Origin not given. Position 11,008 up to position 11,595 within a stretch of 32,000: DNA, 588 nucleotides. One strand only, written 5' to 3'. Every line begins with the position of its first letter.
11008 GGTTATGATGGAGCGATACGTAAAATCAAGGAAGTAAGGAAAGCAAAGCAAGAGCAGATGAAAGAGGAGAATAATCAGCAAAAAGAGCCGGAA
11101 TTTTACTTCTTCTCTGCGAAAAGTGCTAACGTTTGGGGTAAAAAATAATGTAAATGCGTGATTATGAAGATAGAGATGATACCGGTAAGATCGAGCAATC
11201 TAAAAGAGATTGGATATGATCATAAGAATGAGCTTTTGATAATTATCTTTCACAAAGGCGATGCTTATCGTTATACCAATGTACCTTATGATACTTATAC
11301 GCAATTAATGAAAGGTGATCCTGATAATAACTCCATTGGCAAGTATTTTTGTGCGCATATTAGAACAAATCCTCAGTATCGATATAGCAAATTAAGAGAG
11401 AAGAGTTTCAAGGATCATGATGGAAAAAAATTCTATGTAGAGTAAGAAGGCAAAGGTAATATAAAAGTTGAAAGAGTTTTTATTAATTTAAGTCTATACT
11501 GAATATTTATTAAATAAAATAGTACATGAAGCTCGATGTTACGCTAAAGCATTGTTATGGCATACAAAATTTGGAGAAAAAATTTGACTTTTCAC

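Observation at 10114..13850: DUF4917 (SIR2-like) + KTSC + coiled-coil ABC ATPase: candidate uncharacterised three-gene defence or conflict system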

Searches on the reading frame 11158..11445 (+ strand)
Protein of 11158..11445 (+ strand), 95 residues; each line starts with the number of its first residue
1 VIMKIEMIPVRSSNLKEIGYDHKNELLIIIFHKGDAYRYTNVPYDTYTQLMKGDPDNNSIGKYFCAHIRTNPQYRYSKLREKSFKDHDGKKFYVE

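Call 3: search_protein_families(library=pfam, proteins=[window:11158-11445:+], max_evalue=0.1)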
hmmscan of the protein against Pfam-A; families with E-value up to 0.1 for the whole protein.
window:11158-11445:+ (95 aa): 1 family
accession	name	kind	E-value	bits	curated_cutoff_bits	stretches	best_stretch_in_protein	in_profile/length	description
PF13619.11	KTSC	-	6.4e-15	55.1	25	1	12-70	2-56/58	KTSC domain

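Call 4: search_protein_families(library=padloc, proteins=[window:11158-11445:+], max_evalue=0.1)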
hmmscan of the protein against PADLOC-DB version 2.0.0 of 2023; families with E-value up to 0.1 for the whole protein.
window:11158-11445:+ (95 aa): 0 families

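Call 5: search_protein_families(library=ncbifam, proteins=[window:11158-11445:+], max_evalue=0.1)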
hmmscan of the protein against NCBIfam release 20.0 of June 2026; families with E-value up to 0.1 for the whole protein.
window:11158-11445:+ (95 aa): 0 families

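Call 13: find_homologous_proteins(query=window:11158-11445:+)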
Query window:11158-11445:+ (95 aa): 1 proteins with E <= 0.001 among 1 candidates.
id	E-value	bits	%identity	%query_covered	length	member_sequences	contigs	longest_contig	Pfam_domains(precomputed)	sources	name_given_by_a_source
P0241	1.0e-57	210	100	98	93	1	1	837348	PF13619.12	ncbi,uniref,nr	ncbi:Putative conserved hypothetical protein [Candidatus Fokinia solitaria]|uniref:KTSC domain-conta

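Call 43: search_protein_families(library=phrogs, proteins=[window:11158-11445:+], max_evalue=0.01)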
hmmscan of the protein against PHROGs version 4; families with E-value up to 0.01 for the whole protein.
window:11158-11445:+ (95 aa): 3 families
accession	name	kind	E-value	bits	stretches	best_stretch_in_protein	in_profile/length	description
phrog_3292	-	unknown function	1.4e-16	61.7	1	3-84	106-184/436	-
phrog_8113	-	unknown function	1.6e-07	32.7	1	11-88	18-89/144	-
phrog_7365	-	unknown function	4.7e-05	24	1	1-72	1-70/79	-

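Call 83: search_dna_similar(query=window:11158-11442:+, collection=plasmids, mode=protein, max_evalue=0.001, max_rows=30)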
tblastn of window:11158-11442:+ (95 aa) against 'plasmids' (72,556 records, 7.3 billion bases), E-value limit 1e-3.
Records with a match: 40; places in all: 43; records where one place covers at least 80% of the query: 3.
Best place of each record, by identity: <60% 40.
By first word of the organism name: Halorussus 7; Bacillus 6; Sulfitobacter 3; Streptomyces 3; Bradyrhizobium 2; Halorubrum 1; Haloarcula 1; Halorarius 1; Haloferax 1; Haladaptatus 1; and 14 more.
By predicted mobility (MOB-suite, as given by PLSDB): non-mobilizable 30; mobilizable 7; conjugative 3.
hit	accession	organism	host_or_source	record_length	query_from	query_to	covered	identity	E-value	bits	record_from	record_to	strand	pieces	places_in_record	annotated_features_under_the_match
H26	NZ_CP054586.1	Halorubrum sp. CBA1229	solar salt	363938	9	80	76%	47.2%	2e-8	57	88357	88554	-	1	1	KTSC domain-containing protein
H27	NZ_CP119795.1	Haloarcula sp. SYNS111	cell culture,sediment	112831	9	80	76%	45.8%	8e-8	55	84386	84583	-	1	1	KTSC domain-containing protein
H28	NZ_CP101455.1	Halorarius litoreus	cell culture,saline-alkali soil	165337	9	80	76%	45.8%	2e-7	53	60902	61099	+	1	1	KTSC domain-containing protein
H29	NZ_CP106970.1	Haloferax alexandrinus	-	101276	2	74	77%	43.8%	2e-7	54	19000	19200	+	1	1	KTSC domain-containing protein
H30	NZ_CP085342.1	Haladaptatus halobius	cell culture,saline soil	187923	2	80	83%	39.2%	1e-5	49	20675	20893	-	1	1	none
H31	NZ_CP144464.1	Halalkalicoccus sp. FCH27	cell culture,Salt lake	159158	1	74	78%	41.9%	9e-8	55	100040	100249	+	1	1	KTSC domain-containing protein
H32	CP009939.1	Bacillus cereus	Homo sapiens,Human clinical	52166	5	79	79%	38.7%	7e-6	49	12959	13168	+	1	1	KTSC domain protein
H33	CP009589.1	Bacillus cereus G9241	Human clinical sample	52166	5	79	79%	38.7%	7e-6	49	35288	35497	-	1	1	KTSC domain protein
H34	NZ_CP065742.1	Bacillus tropicus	-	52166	5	79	79%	38.7%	7e-6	49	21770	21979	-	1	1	KTSC domain-containing protein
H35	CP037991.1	Bacillus mycoides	soil core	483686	5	79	79%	38.7%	1e-5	49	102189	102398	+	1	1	KTSC domain-containing protein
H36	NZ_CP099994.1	Halorussus salilacus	cell culture,Substrate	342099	9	80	76%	40.3%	2e-6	51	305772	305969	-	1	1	KTSC domain-containing protein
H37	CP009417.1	Jeotgalibacillus malaysiensis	-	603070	6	78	77%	39.7%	8e-6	49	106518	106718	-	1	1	hypothetical protein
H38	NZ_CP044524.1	Halorussus halophilus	pure culture,marine solar saltern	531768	9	76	72%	42.6%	4e-7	53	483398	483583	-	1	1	KTSC domain-containing protein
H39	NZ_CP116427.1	Sulfitobacter faviae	Hexacorallia,culture,Cold water coral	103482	5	69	68%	44.6%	4e-7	53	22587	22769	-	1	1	KTSC domain-containing protein | ATP-binding protein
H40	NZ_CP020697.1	Sulfitobacter sp. D7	calanoid copepod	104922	5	69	68%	44.6%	4e-7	53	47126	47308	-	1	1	KTSC domain-containing protein | ATP-binding protein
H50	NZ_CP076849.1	Agrobacterium pusense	mixed culture,weathered tuff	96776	5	69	68%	40.9%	8e-4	44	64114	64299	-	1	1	KTSC domain-containing protein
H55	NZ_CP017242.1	Rhizobium etli 8C-3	Phaseolus vulgaris,cell culture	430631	5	69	68%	40.0%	9e-5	46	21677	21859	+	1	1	KTSC domain-containing protein | ATP-binding protein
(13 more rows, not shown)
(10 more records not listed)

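Call 84: search_dna_similar(query=window:11158-11442:+, collection=phages, mode=protein, max_evalue=0.001, max_rows=30)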
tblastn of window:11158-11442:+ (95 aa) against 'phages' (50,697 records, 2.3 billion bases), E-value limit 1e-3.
Records with a match: 21; places in all: 23; records where one place covers at least 80% of the query: 2.
Best place of each record, by identity: <60% 21.
By first word of the organism name: Enterococcus 10; Caulobacter 2; Riemerella 2; Colwellia 2; Flavonifractor 1; Acetoanaerobium 1; Providencia 1; Microcystis 1; Pseudomonas 1.
By host as written in the record: Enterococcus faecalis 10; Caulobacter crescentus 2; Riemerella anatipestifer 2; Colwellia psychrerythaea strain 34H 2; Flavonifractor plautii 1; Acetoanaerobium noterae DSL2 1; Providencia stuartii 1; Cyanobacteria 1; and 1 more.
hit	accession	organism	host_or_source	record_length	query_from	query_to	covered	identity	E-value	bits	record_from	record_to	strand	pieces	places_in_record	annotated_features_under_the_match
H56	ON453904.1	Flavonifractor phage Chenonceau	Flavonifractor plautii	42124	7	79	77%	43.8%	1e-6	50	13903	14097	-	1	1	hypothetical protein (x2) | Lar-like restriction alleviation protein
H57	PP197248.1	Acetoanaerobium phage ANDSL2_ph1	Acetoanaerobium noterae DSL2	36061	5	69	68%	44.6%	6e-7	51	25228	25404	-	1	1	hypothetical protein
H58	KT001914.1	Caulobacter phage Seuss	Caulobacter crescentus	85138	3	79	81%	36.4%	1e-6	50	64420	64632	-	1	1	hypothetical protein (x2) | ribosome_binding_site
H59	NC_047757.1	Caulobacter phage Seuss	Caulobacter crescentus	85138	3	79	81%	36.4%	1e-6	50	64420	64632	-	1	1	hypothetical protein (x2) | ribosome_binding_site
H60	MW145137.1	Providencia phage PSTNGR2lys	Providencia stuartii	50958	4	69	69%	42.4%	2e-8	55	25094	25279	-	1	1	hypothetical protein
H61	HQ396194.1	Riemerella phage RAP44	Riemerella anatipestifer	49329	6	69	67%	42.2%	3e-7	52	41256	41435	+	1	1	hypothetical protein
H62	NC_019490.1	Riemerella phage RAP44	Riemerella anatipestifer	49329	6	69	67%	42.2%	3e-7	52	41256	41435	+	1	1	hypothetical protein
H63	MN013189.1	Microcystis phage Mic1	Cyanobacteria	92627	1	69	73%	39.1%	3e-7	52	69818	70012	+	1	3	KTSC domain-containing protein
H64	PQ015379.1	Pseudomonas phage HRDY3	Pseudomonas sp.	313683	5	75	75%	33.3%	6e-5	45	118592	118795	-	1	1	KTSC domain protein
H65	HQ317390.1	Colwellia phage 9A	Colwellia psychrerythaea strain 34H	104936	1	69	73%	30.4%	8e-4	42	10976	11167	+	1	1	hypothetical protein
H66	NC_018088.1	Colwellia phage 9A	Colwellia psychrerythaea strain 34H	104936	1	69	73%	30.4%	8e-4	42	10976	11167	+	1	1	hypothetical protein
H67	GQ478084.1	Enterococcus phage phiFL2A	Enterococcus faecalis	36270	5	47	45%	46.5%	3e-4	43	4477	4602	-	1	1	gp11: conserved hypothetical protein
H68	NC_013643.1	Enterococcus phage phiFL2A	Enterococcus faecalis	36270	5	47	45%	46.5%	3e-4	43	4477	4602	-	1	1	gp11: hypothetical protein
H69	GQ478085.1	Enterococcus phage phiFL2B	Enterococcus faecalis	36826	5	47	45%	46.5%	3e-4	43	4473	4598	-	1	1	gp11: hypothetical protein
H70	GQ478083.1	Enterococcus phage phiFL1C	Enterococcus faecalis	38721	5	47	45%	46.5%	3e-4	43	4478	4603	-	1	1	none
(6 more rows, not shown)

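Call 85: get_annotated_region(hit=H39, flank=5000)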
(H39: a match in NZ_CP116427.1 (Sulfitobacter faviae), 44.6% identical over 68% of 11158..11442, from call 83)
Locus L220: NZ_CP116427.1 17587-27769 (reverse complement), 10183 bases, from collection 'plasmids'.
description: Sulfitobacter faviae strain SCSIO W_1865 plasmid unnamed4, complete sequence
organism: Sulfitobacter faviae (NCBI taxid 1775881)
taxonomy: Bacteria; Pseudomonadota; Alphaproteobacteria; Rhodobacterales; Roseobacteraceae; Sulfitobacter; Sulfitobacter faviae
host: -; source: Hexacorallia,culture,Cold water coral; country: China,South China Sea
typing (MOB-suite, as given by PLSDB): mobilizable; replicon rep_cluster_392,rep_cluster_517; relaxase MOBP
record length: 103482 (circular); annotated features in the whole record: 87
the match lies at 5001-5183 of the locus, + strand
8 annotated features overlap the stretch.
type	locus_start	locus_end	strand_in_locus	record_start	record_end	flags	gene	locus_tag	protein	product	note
CDS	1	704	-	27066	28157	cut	-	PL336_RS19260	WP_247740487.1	exonuclease SbcCD subunit D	-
CDS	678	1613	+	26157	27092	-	-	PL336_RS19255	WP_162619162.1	WYL domain-containing protein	-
CDS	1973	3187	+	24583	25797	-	-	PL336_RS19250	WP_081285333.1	SIR2 family protein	-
CDS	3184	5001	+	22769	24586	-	-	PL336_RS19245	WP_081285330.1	ATP-binding protein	-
CDS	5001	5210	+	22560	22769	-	-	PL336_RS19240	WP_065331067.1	KTSC domain-containing protein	-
CDS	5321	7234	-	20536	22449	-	-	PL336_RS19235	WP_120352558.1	type IV secretory system conjugative DNA transfer family protein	-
CDS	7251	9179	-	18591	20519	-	-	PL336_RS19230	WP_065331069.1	relaxase/mobilization nuclease domain-containing protein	-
CDS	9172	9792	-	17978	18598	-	-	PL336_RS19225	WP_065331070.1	helix-turn-helix domain-containing protein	-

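Call 86: get_annotated_region(hit=H55, flank=5000)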
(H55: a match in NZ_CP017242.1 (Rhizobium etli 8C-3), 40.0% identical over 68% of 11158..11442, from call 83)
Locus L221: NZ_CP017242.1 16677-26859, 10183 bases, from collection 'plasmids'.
description: Rhizobium etli 8C-3 plasmid pRsp8C3a, complete sequence
organism: Rhizobium etli 8C-3 (NCBI taxid 538025)
taxonomy: Bacteria; Pseudomonadota; Alphaproteobacteria; Hyphomicrobiales; Rhizobiaceae; Rhizobium; Rhizobium etli; Rhizobium etli 8C-3
host: -; source: Phaseolus vulgaris,cell culture; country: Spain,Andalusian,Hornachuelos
typing (MOB-suite, as given by PLSDB): conjugative; relaxase MOBQ; mating-pair formation MPF_T
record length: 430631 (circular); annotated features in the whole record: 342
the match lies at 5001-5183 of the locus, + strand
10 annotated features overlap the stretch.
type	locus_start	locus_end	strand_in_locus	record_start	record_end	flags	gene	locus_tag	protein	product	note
CDS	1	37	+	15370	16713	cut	dgt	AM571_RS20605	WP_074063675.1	dGTP triphosphohydrolase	GO:0015949 - nucleobase-containing small molecule interconversion [Evidence IEA]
CDS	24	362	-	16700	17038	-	-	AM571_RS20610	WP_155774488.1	hypothetical protein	-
CDS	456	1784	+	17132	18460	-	-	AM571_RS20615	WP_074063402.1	DUF4062 domain-containing protein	-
CDS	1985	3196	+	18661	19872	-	-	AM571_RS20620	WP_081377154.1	SIR2 family protein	-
CDS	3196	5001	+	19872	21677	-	-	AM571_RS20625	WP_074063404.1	ATP-binding protein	-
CDS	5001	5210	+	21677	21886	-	-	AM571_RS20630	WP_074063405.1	KTSC domain-containing protein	-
CDS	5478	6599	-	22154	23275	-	-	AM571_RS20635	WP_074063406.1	siderophore-interacting protein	-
CDS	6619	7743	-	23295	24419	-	-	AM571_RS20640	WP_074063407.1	ABC transporter substrate-binding protein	-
CDS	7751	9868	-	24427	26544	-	-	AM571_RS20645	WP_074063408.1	TonB-dependent siderophore receptor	GO:0015891 - siderophore transport [Evidence IEA]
CDS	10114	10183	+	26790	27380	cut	-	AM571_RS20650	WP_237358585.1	TetR/AcrR family transcriptional regulator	GO:0006355 - regulation of DNA-templated transcription [Evidence IEA]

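Call 87: search_protein_families(library=pfam, proteins=[L220:1973-3184:+, L220:3184-4998:+, L220:5001-5207:+, L221:1985-3193:+, L221:3196-4998:+, L221:5001-5207:+, L221:456-1781:+, L220:678-1610:+], max_evalue=0.01)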
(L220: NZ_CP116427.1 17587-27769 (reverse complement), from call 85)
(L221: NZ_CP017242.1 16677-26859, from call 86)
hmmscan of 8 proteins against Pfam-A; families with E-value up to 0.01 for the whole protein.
L220:1973-3184:+ (404 aa): 1 family
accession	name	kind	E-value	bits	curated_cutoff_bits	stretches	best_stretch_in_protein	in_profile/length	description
PF13289.12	SIR2_2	-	4.6e-18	66.1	24.5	1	152-299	2-123/141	SIR2-like domain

L220:3184-4998:+ (605 aa): 6 families
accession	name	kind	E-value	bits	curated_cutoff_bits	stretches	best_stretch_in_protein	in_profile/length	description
PF01935.23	DUF87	-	3.5e-36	125.8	23.2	1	132-414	3-217/220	Helicase HerA, central domain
PF05872.18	HerA_C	-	1.2e-09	37.8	22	1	428-534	250-362/502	Helicase HerA-like C-terminal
PF01580.24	FtsK_SpoIIIE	-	8.1e-08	32.4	24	1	129-176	17-63/221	FtsK/SpoIIIE family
PF10412.15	TrwB_AAD_bind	-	3.4e-05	23.3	20.5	1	150-206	13-63/387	Type IV secretion-system coupling protein DNA-binding domain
PF12846.13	AAA_10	-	0.0073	15.8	27.5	0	152-197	21-60/362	AAA-like domain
PF13191.12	AAA_16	-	0.0079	17.1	32.6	0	157-254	29-96/167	AAA ATPase domain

L220:5001-5207:+ (69 aa): 1 family
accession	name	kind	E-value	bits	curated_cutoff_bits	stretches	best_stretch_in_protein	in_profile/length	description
PF13619.11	KTSC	-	2.4e-26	91.6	25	1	7-64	1-58/58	KTSC domain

L221:1985-3193:+ (403 aa): 1 family
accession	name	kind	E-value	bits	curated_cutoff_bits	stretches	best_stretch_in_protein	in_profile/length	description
PF13289.12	SIR2_2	-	1e-17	65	24.5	1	152-298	2-122/141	SIR2-like domain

L221:3196-4998:+ (601 aa): 6 families
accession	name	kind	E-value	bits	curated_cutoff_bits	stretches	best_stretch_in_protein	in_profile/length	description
PF01935.23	DUF87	-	7.5e-36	124.7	23.2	1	131-414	2-217/220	Helicase HerA, central domain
PF05872.18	HerA_C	-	2.3e-10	40.2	22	1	429-534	251-362/502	Helicase HerA-like C-terminal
PF01580.24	FtsK_SpoIIIE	-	4.1e-08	33.4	24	1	131-176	19-63/221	FtsK/SpoIIIE family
PF10412.15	TrwB_AAD_bind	-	2.7e-05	23.7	20.5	1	150-206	13-63/387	Type IV secretion-system coupling protein DNA-binding domain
PF13191.12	AAA_16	-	0.0051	17.8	32.6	0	157-192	29-63/167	AAA ATPase domain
PF12846.13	AAA_10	-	0.0076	15.8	27.5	0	152-197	21-60/362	AAA-like domain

L221:5001-5207:+ (69 aa): 1 family
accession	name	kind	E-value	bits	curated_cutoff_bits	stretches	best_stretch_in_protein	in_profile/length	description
PF13619.11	KTSC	-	5.8e-25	87.2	25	1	8-64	2-58/58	KTSC domain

L221:456-1781:+ (442 aa): 2 families
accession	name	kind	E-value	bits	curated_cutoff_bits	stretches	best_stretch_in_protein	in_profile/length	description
PF13271.11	DUF4062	-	4.4e-20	72.1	24.7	1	6-93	1-82/82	Domain of unknown function (DUF4062)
PF13289.12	SIR2_2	-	1.9e-12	47.9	24.5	1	287-386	2-104/141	SIR2-like domain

L220:678-1610:+ (311 aa): 1 family
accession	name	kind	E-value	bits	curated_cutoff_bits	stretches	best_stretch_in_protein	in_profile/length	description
PF13280.12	WYL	-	7.1e-07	29.6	21.8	1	158-221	2-65/70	WYL domain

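Call 88: search_protein_families(library=padloc, proteins=[L220:1973-3184:+, L220:3184-4998:+, L220:5001-5207:+, L221:1985-3193:+, L221:3196-4998:+, L221:5001-5207:+], max_evalue=0.001)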
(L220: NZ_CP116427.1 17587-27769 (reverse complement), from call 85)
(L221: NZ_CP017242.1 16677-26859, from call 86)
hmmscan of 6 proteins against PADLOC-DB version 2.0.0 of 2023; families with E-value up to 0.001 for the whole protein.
L220:1973-3184:+ (404 aa): 25 families
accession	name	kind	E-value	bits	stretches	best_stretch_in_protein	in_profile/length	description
PDLC04094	SIR2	-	5.4e-182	603.4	1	4-383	2-387/399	-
PDLC04093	SIR2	-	1.7e-104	347.9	1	4-375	3-386/395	-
PDLC04088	SIR2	-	2.6e-28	97.3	1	146-293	169-323/390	-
PDLC04084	SIR2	-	9.6e-28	95.6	1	24-298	41-344/414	-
PDLC04081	SIR2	-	2.3e-27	94.1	1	18-329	11-326/345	-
PDLC02414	Aga_SIR2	-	8.4e-22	75.9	1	111-302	82-264/313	-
PDLC04087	SIR2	-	2e-21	74.2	1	27-287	20-277/343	-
PDLC04075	SIR2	-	3.6e-20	70.1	1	75-305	111-356/414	-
PDLC02408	Aga_SIR2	-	1.8e-19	68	1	109-298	106-289/343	Class II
PDLC02186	SIR2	-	6.2e-19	66.3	1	153-312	166-352/412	-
PDLC04085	SIR2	-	5.9e-17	59.6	2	222-289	307-373/463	-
PDLC04096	SIR2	-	2.1e-16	58.2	1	140-280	13-158/230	-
PDLC04090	SIR2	-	2.5e-16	57.9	1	153-285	192-340/426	-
PDLC04076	SIR2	-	3.2e-16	57.5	1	153-292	166-328/406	-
PDLC04092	SIR2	-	8.3e-16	56.2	1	137-284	106-249/318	-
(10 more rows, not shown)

L220:3184-4998:+ (605 aa): 17 families
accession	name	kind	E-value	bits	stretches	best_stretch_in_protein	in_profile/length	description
PDLC04105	HerA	-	5.9e-159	528.3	1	3-586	8-573/576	-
PDLC04098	HerA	-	7.5e-76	254.1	2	375-583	464-684/686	-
PDLC04102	HerA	-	8e-69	230.6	2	385-573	459-644/654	-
PDLC02188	HerA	-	1.2e-67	227.1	1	42-583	37-577/578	-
PDLC04106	HerA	-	6.3e-63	211.3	2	348-584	428-664/667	-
PDLC04104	HerA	-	1.3e-57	193.2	2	344-570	135-358/379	-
PDLC02185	HerA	-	1e-53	181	2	393-568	408-581/585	-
PDLC04100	HerA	-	1.1e-53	180.8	2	391-570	400-576/580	-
PDLC04103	HerA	-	1.3e-46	157.1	2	374-568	381-576/579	-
PDLC04097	HerA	-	2e-43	146.9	2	457-568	503-613/618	-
PDLC04101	HerA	-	1.2e-32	111.1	1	92-406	97-393/400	-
PDLC04140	mad8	-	1.8e-23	81.6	1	146-546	23-299/314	mads_8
PDLC01055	HerA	-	5.7e-20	69.6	2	396-545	386-523/532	Type III coevolved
PDLC04107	HerA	-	1.4e-18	65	1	93-282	105-305/306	-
PDLC04099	HerA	-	9.3e-15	52.5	1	93-200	105-212/214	-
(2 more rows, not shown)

L220:5001-5207:+ (69 aa): 0 families

L221:1985-3193:+ (403 aa): 25 families
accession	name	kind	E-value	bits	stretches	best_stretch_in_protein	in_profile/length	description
PDLC04094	SIR2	-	1.3e-181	602.2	1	4-389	2-393/399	-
PDLC04093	SIR2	-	1.8e-102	341.3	1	4-375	3-386/395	-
PDLC04088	SIR2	-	6.5e-28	95.9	1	147-293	170-323/390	-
PDLC04081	SIR2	-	1e-27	95.3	1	17-328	10-325/345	-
PDLC04084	SIR2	-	3.6e-26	90.4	1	24-299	41-345/414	-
PDLC02414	Aga_SIR2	-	3.3e-21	73.9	1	111-302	82-264/313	-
PDLC04087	SIR2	-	5.9e-21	72.7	1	65-287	55-277/343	-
PDLC02408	Aga_SIR2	-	1.9e-19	67.9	1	108-300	105-291/343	Class II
PDLC04075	SIR2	-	4.7e-19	66.4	1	77-304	113-355/414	-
PDLC02186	SIR2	-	4.2e-18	63.6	1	153-302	166-342/412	-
PDLC04085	SIR2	-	5.3e-17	59.8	2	152-214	201-275/463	-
PDLC04096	SIR2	-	4e-16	57.2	1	150-281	22-159/230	-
PDLC04092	SIR2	-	9.4e-16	56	1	136-283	105-248/318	-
PDLC04076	SIR2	-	9.9e-16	55.9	1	153-292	166-328/406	-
PDLC04090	SIR2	-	1.5e-15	55.3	1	153-285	192-340/426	-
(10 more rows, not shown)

L221:3196-4998:+ (601 aa): 18 families
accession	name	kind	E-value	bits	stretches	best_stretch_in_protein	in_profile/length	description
PDLC04105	HerA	-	1.2e-160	533.9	1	3-586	8-573/576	-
PDLC04098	HerA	-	9.5e-77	257.1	2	376-584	465-685/686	-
PDLC04102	HerA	-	7.4e-68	227.4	2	388-573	462-644/654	-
PDLC02188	HerA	-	5.3e-66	221.7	1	42-583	37-577/578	-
PDLC04106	HerA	-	2.2e-60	203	2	391-584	469-664/667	-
PDLC04104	HerA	-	1.5e-58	196.4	2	344-575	135-364/379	-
PDLC02185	HerA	-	3.8e-54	182.4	2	392-568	407-581/585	-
PDLC04100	HerA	-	5.6e-54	181.8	2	388-569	394-575/580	-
PDLC04103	HerA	-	7.1e-46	154.7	2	376-568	382-576/579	-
PDLC04097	HerA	-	7.4e-44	148.4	2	6-239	7-255/618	-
PDLC04101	HerA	-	7.3e-33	111.9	1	94-406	105-393/400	-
PDLC04140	mad8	-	1.7e-25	88.2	1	146-546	23-299/314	mads_8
PDLC04107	HerA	-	2.6e-20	70.7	1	95-282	107-305/306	-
PDLC01055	HerA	-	1.9e-18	64.6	2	397-545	387-523/532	Type III coevolved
PDLC04099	HerA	-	3.4e-15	53.9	1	94-199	106-211/214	-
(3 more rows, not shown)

L221:5001-5207:+ (69 aa): 0 families
